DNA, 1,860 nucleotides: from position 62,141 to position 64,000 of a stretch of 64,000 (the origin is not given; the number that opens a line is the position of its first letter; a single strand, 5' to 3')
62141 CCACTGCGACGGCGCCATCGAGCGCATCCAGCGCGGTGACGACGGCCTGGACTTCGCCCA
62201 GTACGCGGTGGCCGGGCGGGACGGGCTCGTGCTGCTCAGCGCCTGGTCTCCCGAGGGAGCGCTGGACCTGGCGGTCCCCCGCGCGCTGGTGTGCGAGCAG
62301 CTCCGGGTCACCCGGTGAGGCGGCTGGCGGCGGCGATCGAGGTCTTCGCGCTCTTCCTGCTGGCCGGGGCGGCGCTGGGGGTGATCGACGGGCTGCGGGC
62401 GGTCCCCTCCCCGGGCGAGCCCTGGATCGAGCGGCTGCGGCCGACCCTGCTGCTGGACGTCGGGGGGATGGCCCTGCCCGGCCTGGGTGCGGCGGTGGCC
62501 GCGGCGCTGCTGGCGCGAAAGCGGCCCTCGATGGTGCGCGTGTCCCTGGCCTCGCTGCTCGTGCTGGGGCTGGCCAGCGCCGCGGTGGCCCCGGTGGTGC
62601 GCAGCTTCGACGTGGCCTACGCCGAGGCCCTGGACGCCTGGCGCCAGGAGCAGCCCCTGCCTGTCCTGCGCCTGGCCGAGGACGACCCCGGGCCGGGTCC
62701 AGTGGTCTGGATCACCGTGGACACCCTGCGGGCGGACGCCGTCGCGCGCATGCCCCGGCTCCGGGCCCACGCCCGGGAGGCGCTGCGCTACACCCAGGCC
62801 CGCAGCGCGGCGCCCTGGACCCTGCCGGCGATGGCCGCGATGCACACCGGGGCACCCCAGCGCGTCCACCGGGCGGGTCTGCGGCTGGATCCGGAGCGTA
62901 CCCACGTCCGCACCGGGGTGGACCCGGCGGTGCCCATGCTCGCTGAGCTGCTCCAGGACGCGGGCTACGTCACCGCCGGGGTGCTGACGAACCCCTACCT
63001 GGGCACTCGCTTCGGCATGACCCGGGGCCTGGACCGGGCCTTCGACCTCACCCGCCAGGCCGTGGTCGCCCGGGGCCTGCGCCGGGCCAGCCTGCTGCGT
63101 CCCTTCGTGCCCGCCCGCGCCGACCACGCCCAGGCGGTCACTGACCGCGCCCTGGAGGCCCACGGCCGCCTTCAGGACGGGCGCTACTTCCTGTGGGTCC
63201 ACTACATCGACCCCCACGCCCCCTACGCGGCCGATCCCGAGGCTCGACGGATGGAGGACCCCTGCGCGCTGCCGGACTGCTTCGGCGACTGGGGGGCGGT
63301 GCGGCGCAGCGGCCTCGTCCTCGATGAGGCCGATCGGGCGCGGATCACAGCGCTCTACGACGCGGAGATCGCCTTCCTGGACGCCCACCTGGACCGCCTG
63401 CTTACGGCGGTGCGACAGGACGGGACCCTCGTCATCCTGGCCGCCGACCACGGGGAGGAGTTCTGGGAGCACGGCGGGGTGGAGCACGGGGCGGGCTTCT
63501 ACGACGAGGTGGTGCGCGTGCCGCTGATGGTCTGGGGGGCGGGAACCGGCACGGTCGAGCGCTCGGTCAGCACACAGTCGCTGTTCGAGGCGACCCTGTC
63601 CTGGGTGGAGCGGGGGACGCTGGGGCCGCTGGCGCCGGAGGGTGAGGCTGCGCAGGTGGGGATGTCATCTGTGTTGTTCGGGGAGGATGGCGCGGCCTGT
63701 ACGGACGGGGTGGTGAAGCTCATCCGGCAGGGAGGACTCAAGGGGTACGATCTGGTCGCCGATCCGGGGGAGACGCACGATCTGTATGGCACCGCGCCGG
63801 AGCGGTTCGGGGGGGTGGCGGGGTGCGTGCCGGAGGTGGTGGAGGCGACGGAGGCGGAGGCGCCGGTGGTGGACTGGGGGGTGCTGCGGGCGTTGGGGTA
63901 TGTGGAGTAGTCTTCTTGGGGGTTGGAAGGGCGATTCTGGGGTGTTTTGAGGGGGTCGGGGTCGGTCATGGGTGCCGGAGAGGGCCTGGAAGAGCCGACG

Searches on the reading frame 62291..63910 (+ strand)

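Call 51: search_protein_families(library=pfam, proteins=[window:62291-63910:+], max_evalue=0.00001)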
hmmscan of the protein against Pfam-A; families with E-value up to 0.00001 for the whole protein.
window:62291-63910:+ (539 aa): 1 family
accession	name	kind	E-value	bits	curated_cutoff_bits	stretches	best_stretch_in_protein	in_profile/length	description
PF00884.28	Sulfatase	-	3.1e-25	89.5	25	1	138-422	3-279/301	Sulfatase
